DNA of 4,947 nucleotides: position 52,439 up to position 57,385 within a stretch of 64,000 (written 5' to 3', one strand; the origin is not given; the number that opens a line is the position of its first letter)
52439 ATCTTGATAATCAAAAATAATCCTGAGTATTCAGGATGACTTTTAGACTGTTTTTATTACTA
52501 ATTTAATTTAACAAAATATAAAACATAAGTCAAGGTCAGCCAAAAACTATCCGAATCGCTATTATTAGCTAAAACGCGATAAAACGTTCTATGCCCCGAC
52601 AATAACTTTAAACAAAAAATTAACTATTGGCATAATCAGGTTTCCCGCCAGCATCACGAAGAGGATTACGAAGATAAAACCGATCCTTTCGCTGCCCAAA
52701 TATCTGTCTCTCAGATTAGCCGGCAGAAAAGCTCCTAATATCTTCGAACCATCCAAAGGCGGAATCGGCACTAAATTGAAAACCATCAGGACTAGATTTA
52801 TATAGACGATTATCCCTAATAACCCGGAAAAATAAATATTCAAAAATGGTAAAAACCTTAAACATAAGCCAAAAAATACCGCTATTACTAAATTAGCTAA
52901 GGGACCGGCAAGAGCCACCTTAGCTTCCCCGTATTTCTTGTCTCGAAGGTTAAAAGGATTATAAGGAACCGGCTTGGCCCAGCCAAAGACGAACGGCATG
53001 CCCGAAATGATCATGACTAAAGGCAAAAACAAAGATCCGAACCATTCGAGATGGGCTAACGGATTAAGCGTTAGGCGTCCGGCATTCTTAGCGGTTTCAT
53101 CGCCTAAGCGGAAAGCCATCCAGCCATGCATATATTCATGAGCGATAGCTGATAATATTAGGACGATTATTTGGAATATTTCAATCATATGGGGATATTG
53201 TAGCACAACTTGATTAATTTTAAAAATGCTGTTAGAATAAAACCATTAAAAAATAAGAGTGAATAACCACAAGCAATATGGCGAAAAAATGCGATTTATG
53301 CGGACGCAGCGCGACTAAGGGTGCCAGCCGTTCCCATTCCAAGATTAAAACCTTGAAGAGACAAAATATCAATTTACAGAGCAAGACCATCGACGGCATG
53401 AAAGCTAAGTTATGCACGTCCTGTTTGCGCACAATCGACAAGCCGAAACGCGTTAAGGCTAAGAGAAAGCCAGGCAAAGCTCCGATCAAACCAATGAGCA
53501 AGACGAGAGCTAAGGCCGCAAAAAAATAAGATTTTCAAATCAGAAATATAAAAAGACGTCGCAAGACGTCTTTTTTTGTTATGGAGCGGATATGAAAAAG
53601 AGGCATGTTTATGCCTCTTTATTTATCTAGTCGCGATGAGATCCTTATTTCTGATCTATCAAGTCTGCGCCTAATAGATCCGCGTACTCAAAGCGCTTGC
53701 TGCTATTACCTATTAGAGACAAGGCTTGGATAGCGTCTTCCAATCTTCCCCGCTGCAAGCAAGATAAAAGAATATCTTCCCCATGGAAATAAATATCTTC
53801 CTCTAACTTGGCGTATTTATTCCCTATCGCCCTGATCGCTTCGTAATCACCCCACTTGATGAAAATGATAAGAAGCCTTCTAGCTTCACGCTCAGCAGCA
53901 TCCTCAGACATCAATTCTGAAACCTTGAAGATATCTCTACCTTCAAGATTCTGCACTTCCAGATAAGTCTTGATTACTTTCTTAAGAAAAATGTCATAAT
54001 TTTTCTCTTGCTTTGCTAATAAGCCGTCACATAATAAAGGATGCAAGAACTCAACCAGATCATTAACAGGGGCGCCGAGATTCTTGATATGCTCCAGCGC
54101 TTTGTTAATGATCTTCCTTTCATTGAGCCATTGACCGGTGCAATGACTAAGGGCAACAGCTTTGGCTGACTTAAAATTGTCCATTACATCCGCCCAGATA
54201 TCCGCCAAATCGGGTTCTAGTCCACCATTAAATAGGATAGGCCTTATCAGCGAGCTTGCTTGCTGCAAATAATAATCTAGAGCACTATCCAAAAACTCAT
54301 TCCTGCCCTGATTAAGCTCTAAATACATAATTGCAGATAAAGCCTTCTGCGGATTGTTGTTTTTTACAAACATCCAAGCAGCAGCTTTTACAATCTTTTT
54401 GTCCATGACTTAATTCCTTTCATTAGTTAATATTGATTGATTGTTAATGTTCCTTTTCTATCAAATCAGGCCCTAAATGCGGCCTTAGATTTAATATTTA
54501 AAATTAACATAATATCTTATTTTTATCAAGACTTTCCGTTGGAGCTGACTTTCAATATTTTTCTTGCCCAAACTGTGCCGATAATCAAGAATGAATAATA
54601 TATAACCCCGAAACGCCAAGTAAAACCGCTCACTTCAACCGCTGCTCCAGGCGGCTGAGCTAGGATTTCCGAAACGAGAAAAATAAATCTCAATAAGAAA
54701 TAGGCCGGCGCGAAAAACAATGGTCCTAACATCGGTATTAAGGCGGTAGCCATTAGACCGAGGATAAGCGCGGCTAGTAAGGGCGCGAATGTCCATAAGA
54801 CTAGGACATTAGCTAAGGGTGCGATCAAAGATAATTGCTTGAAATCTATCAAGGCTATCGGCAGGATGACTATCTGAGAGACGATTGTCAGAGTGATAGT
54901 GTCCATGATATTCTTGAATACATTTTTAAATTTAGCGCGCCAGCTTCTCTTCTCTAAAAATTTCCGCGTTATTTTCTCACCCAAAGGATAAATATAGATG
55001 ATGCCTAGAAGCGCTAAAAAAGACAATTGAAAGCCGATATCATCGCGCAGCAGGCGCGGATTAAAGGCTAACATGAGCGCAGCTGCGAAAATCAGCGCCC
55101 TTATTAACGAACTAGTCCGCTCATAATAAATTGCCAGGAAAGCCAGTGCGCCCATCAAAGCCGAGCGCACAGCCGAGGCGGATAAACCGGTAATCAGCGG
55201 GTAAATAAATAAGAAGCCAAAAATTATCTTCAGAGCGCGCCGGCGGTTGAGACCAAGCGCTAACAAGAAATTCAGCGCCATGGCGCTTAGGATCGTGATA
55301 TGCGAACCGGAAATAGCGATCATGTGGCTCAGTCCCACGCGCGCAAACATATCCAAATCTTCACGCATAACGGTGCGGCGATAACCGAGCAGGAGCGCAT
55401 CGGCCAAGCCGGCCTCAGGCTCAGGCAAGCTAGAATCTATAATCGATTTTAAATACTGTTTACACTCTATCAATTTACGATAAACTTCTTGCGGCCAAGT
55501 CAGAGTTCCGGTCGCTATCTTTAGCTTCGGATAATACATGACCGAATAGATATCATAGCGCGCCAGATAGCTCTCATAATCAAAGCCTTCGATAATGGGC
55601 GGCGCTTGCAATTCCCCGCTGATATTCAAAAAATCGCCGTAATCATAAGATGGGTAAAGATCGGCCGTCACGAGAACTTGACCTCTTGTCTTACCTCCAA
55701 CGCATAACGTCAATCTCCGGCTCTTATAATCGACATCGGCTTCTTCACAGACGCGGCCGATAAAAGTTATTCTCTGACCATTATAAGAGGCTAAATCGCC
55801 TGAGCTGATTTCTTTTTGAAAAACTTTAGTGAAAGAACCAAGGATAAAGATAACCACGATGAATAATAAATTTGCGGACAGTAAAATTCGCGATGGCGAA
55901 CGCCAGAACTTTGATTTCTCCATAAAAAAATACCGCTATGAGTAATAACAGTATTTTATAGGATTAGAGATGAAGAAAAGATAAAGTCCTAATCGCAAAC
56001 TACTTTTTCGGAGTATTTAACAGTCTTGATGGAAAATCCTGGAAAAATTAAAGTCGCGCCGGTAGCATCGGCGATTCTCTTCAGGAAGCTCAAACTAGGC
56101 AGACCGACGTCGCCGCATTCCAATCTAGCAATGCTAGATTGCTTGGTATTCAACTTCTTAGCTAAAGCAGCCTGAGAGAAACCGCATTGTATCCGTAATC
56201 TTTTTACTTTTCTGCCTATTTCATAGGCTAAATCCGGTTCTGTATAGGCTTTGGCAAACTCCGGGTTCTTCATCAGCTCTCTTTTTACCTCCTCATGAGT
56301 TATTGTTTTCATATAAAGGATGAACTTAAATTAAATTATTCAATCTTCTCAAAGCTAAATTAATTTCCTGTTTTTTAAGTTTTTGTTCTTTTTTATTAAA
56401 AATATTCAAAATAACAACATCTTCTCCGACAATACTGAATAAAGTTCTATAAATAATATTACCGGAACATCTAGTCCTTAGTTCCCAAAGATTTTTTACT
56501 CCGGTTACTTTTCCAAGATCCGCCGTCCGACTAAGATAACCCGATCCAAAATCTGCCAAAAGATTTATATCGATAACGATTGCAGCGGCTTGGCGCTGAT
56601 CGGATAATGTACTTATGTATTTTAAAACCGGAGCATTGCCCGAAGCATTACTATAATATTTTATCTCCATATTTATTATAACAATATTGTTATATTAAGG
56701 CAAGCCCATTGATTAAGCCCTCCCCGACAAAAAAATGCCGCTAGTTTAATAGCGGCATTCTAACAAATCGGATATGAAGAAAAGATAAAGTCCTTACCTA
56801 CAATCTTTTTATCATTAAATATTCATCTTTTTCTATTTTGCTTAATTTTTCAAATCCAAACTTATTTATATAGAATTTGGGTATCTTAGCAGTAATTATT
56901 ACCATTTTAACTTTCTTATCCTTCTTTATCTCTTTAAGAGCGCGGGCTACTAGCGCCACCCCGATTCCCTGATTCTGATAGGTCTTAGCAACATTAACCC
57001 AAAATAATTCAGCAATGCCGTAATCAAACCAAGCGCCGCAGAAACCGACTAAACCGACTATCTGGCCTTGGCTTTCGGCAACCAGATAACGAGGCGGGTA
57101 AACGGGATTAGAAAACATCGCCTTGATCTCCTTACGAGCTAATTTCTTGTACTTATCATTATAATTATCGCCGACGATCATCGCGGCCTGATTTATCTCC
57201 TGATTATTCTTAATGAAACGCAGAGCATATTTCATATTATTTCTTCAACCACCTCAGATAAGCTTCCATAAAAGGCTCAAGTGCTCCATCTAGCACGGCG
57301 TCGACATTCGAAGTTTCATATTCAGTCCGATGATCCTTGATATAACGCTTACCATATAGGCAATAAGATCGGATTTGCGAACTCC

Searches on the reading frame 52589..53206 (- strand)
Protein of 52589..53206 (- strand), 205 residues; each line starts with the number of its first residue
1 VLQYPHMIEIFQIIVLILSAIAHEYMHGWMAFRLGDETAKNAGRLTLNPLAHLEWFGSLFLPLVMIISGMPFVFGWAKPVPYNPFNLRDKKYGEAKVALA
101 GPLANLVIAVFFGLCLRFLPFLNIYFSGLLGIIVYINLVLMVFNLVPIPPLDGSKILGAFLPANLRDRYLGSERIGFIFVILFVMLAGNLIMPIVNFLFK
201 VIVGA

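Call 53: search_protein_families(library=pfam, proteins=[window:52589-53206:-], max_evalue=0.001)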
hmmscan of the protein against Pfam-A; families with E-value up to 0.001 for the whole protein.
window:52589-53206:- (205 aa): 1 family
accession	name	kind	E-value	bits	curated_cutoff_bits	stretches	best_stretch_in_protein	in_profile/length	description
PF02163.28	Peptidase_M50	-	4.2e-13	49.6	27.2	2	126-176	159-210/221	Peptidase family M50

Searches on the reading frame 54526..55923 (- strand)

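Call 53: search_protein_families(library=pfam, proteins=[window:54526-55923:-], max_evalue=0.001)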
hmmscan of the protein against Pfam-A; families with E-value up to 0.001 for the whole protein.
window:54526-55923:- (465 aa): 2 families
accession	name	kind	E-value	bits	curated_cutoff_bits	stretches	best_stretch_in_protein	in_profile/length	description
PF03772.21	Competence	-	1e-49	169.8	23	1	177-454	1-268/270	Competence protein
PF13567.11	DUF4131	-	1.3e-11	44.9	31.6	1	19-132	33-160/165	Domain of unknown function (DUF4131)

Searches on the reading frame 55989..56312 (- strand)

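Call 53: search_protein_families(library=pfam, proteins=[window:55989-56312:-], max_evalue=0.001)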
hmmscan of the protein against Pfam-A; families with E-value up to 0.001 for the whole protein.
window:55989-56312:- (107 aa): 3 families
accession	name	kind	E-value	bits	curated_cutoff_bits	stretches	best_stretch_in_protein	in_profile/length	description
PF13560.12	HTH_31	-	2.5e-12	47.4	27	1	31-87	1-57/64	Helix-turn-helix domain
PF01381.28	HTH_3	-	9.2e-11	42.1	23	1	36-87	1-51/55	Helix-turn-helix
PF12844.13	HTH_19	-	3.7e-05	24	30.2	1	33-82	1-49/64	Helix-turn-helix domain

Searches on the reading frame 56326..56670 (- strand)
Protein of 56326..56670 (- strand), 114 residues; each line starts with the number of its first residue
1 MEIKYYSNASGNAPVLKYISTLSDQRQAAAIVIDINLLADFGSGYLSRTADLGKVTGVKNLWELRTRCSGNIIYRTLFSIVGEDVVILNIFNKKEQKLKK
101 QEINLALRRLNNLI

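Call 53: search_protein_families(library=pfam, proteins=[window:56326-56670:-], max_evalue=0.001)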
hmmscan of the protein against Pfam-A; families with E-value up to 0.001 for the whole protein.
window:56326-56670:- (114 aa): 1 family
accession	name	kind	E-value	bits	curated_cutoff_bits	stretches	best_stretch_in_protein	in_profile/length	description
PF05973.20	Gp49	-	5e-13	49.4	23.9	1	18-110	2-89/90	Phage derived protein Gp49-like (DUF891)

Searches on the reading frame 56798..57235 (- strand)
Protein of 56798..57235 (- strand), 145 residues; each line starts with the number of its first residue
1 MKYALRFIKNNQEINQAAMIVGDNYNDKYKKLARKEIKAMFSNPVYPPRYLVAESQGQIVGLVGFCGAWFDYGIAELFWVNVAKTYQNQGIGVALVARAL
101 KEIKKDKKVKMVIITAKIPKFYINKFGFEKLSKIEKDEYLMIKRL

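Call 53: search_protein_families(library=pfam, proteins=[window:56798-57235:-], max_evalue=0.001)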
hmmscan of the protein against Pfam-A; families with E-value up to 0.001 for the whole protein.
window:56798-57235:- (145 aa): 5 families
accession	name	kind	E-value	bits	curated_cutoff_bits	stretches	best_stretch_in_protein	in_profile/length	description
PF13508.13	Acetyltransf_7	-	1.1e-11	45.4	27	1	49-130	4-84/84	Acetyltransferase (GNAT) domain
PF00583.31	Acetyltransf_1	-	1.4e-10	41.9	20.7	1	46-114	31-98/116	Acetyltransferase (GNAT) family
PF13673.13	Acetyltransf_10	-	2.4e-07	31.2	23.6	1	32-135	17-114/128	Acetyltransferase (GNAT) domain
PF13527.13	Acetyltransf_9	-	3.4e-07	30.8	25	1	11-130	7-126/127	Acetyltransferase (GNAT) domain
PF23209.2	IDM1_C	-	0.00043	20.8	33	1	73-140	56-124/140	Increased DNA methylation 1, C-terminal domain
